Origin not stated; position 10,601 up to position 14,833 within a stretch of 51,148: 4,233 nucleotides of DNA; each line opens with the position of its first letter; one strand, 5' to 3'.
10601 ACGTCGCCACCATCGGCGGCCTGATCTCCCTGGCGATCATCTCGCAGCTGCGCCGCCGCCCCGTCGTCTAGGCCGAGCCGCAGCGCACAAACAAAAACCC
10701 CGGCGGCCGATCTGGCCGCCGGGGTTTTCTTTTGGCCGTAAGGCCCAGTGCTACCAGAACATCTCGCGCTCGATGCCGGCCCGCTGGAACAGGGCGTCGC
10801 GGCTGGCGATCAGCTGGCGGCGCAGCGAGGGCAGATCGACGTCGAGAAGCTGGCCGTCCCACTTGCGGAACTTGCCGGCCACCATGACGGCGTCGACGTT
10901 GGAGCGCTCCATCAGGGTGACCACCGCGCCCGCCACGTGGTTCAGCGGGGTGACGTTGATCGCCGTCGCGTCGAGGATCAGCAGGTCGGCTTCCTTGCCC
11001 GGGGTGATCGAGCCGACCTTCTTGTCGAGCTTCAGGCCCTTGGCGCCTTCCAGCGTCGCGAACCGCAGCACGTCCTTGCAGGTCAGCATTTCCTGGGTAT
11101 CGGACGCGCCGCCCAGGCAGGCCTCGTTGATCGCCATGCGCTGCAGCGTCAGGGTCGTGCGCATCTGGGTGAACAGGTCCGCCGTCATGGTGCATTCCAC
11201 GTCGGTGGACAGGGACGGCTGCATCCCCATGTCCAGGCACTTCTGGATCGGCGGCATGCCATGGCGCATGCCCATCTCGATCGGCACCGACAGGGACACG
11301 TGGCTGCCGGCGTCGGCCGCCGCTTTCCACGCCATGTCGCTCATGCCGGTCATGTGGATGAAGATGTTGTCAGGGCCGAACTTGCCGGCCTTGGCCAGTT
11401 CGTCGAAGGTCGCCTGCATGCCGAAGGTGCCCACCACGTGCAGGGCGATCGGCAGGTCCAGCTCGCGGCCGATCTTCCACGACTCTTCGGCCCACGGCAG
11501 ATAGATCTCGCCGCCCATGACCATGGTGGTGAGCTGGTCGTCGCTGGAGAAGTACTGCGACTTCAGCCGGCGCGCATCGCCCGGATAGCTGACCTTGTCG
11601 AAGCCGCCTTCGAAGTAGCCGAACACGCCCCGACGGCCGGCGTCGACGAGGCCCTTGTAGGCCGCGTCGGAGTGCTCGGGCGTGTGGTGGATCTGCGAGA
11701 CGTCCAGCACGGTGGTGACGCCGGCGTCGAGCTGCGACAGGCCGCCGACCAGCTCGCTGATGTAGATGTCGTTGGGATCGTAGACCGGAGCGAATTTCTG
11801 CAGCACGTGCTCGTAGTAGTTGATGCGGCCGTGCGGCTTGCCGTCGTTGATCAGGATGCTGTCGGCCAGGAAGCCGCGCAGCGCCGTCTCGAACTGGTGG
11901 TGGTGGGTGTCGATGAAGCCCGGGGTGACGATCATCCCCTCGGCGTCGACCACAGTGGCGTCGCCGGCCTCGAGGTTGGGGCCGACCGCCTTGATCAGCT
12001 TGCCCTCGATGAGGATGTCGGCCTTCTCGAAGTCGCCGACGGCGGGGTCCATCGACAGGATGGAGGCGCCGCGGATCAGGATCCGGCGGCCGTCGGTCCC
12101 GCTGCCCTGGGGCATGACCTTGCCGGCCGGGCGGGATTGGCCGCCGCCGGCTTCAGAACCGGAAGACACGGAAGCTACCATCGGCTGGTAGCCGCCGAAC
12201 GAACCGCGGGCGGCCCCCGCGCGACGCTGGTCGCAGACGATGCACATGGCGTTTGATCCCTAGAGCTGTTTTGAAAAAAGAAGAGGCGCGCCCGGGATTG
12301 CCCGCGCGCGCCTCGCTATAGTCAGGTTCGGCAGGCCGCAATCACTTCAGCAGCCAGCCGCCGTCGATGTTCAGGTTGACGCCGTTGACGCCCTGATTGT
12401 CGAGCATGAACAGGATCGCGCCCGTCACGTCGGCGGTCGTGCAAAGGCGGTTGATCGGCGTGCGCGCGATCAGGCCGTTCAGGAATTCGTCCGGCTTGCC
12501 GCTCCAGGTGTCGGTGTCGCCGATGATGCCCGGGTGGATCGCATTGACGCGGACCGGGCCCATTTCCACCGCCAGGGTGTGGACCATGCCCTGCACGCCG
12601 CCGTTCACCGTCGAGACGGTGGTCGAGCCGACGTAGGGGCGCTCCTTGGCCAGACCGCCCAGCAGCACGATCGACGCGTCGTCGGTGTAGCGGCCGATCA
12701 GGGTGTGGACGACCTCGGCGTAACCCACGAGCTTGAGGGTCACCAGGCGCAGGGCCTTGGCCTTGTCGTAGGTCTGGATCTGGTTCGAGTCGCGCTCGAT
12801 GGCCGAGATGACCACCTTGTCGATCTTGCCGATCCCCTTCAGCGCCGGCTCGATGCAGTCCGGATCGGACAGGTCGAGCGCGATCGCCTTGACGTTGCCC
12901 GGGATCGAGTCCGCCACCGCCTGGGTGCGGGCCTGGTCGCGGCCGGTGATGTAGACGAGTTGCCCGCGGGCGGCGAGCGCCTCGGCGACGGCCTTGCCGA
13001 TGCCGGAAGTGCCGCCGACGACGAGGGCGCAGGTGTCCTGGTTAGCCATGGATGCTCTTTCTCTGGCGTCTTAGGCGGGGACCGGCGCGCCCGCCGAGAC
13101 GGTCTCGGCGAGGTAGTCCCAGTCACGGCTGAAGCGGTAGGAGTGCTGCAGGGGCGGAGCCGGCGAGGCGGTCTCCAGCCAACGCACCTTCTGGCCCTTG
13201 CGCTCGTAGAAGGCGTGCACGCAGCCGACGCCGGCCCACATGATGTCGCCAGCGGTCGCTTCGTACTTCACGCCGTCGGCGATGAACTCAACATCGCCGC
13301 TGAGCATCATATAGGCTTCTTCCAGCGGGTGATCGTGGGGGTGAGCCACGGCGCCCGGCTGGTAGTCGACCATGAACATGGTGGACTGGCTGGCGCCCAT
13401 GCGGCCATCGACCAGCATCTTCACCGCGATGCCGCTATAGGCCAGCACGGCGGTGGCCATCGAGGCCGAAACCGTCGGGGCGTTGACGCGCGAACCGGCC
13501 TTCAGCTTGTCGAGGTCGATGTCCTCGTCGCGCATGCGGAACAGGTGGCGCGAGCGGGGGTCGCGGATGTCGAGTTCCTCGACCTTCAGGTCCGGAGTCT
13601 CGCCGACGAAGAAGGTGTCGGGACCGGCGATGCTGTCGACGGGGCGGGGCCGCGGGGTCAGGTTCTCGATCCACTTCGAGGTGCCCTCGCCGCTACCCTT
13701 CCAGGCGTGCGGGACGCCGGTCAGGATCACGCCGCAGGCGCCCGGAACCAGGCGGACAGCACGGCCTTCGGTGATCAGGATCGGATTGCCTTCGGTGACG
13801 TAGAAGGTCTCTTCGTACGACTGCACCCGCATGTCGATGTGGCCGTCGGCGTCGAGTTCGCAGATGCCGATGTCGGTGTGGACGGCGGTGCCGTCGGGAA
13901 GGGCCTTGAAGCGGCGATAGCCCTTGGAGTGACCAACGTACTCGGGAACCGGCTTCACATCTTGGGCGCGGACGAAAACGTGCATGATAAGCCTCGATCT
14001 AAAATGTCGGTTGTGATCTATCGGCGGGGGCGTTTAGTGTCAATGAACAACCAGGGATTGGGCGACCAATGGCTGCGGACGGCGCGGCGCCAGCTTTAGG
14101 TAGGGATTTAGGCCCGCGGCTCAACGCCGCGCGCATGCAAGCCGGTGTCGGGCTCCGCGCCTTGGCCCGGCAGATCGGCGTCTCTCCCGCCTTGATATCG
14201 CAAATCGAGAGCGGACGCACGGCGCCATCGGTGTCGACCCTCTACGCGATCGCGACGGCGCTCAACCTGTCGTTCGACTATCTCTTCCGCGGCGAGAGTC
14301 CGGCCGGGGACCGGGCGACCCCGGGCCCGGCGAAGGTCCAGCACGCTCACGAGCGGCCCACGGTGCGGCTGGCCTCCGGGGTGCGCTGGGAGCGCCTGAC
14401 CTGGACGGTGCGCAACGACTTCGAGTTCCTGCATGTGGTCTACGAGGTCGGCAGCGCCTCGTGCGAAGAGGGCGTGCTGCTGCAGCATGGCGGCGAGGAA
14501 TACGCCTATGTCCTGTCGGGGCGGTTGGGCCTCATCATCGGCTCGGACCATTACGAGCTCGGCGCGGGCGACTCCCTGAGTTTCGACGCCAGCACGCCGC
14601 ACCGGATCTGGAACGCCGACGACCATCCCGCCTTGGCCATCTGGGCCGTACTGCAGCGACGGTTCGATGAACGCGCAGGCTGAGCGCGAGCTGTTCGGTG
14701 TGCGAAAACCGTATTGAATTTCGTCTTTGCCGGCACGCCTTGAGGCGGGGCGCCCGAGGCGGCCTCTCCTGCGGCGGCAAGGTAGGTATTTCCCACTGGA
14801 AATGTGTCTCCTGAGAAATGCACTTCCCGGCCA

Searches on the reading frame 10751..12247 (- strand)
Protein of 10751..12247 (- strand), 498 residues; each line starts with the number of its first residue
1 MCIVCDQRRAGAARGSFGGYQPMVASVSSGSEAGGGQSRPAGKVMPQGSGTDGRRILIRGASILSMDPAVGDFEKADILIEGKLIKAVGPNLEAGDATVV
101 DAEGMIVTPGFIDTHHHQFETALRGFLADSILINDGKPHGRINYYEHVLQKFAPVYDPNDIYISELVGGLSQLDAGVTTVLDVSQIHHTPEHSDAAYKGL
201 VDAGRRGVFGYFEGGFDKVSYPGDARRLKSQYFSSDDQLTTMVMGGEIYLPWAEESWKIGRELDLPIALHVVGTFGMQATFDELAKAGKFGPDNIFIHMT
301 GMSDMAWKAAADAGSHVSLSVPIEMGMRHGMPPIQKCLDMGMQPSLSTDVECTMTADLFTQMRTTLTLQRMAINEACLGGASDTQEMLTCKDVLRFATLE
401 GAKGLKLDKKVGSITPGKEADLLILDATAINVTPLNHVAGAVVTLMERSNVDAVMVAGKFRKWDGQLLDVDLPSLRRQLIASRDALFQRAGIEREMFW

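Call 10: search_protein_families(library=pfam, proteins=[window:10751-12247:-], max_evalue=0.001)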
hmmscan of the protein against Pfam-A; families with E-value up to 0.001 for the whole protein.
window:10751-12247:- (498 aa): 2 families
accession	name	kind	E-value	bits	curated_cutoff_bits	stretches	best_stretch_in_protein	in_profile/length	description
PF01979.26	Amidohydro_1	-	1.9e-25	90.3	25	2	293-459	197-343/345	Amidohydrolase family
PF07969.17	Amidohydro_3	-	1.9e-20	74.2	29.7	2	254-458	265-468/472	Amidohydrolase family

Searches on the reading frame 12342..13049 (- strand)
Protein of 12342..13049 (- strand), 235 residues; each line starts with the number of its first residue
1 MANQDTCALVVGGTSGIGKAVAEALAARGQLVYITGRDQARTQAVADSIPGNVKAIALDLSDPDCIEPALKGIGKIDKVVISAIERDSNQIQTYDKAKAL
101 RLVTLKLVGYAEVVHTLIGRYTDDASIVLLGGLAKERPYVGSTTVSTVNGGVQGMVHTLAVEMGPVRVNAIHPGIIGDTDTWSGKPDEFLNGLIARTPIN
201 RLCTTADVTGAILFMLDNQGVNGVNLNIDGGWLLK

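Call 10: search_protein_families(library=pfam, proteins=[window:12342-13049:-], max_evalue=0.001)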
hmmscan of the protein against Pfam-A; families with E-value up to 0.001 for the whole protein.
window:12342-13049:- (235 aa): 9 families
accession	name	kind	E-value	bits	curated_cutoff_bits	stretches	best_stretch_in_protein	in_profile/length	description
PF13561.12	adh_short_C2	-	3e-29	102.7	27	1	14-232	5-235/236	Enoyl-(Acyl carrier protein) reductase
PF00106.31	adh_short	-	1.9e-21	76.9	26.6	1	7-182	2-187/195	short chain dehydrogenase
PF23441.1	SDR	-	1.6e-14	54.4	27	1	5-234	7-257/258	SDR-like rossmann domain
PF08659.16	KR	-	1.2e-07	32.3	22.6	1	8-117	3-123/180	KR domain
PF13460.12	NAD_binding_10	-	6.9e-07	29.7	27.2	1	12-98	1-89/184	NAD(P)H-binding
PF01370.27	Epimerase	-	4e-06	26.9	20.9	1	8-85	1-74/240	NAD dependent epimerase/dehydratase family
PF03435.24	Sacchrp_dh_NADP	-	1.5e-05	25.8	25.1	1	9-83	2-75/129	Saccharopine dehydrogenase NADP binding domain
PF05368.20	NmrA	-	2.5e-05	24.5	27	1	9-92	6-85/298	NmrA-like family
PF02254.24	TrkA_N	-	0.00076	20.2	23.8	0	10-100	2-86/116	TrkA-N domain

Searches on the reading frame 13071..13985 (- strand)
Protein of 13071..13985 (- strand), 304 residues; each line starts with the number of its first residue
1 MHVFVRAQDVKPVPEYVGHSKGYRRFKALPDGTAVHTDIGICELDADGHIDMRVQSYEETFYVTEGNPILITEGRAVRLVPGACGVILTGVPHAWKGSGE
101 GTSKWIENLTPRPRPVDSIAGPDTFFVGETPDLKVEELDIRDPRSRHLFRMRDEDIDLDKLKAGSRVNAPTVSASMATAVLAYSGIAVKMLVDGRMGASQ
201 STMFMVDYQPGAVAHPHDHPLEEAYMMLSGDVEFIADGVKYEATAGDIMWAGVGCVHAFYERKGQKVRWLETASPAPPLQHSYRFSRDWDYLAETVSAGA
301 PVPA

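Call 10: search_protein_families(library=pfam, proteins=[window:13071-13985:-], max_evalue=0.001)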
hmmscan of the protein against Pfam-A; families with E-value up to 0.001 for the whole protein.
window:13071-13985:- (304 aa): 4 families
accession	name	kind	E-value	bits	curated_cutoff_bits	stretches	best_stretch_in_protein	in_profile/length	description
PF07883.17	Cupin_2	-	1.4e-18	66.8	27.2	2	205-271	2-68/70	Cupin domain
PF12973.13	Cupin_7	-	4.4e-07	30.1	27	1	184-258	18-86/105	ChrR Cupin-like domain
PF05899.18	Cupin_3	-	0.00012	22.1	23.5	0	200-249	6-54/74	EutQ-like cupin domain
PF00190.28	Cupin_1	-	0.00066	19.7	22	0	200-277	32-118/151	Cupin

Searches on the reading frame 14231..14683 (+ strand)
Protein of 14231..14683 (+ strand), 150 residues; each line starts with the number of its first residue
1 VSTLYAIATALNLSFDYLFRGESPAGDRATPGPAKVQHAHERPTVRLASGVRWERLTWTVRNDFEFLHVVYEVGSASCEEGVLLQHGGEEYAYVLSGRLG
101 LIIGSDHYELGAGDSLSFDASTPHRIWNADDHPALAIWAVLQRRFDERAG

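Call 77: search_protein_families(library=pfam, proteins=[window:14231-14683:+], max_evalue=0.001)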
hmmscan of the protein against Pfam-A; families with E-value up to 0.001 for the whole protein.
window:14231-14683:+ (150 aa): 1 family
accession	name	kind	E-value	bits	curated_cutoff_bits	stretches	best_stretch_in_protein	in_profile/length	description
PF07883.17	Cupin_2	-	7.3e-15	54.9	27.2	1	83-139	13-69/70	Cupin domain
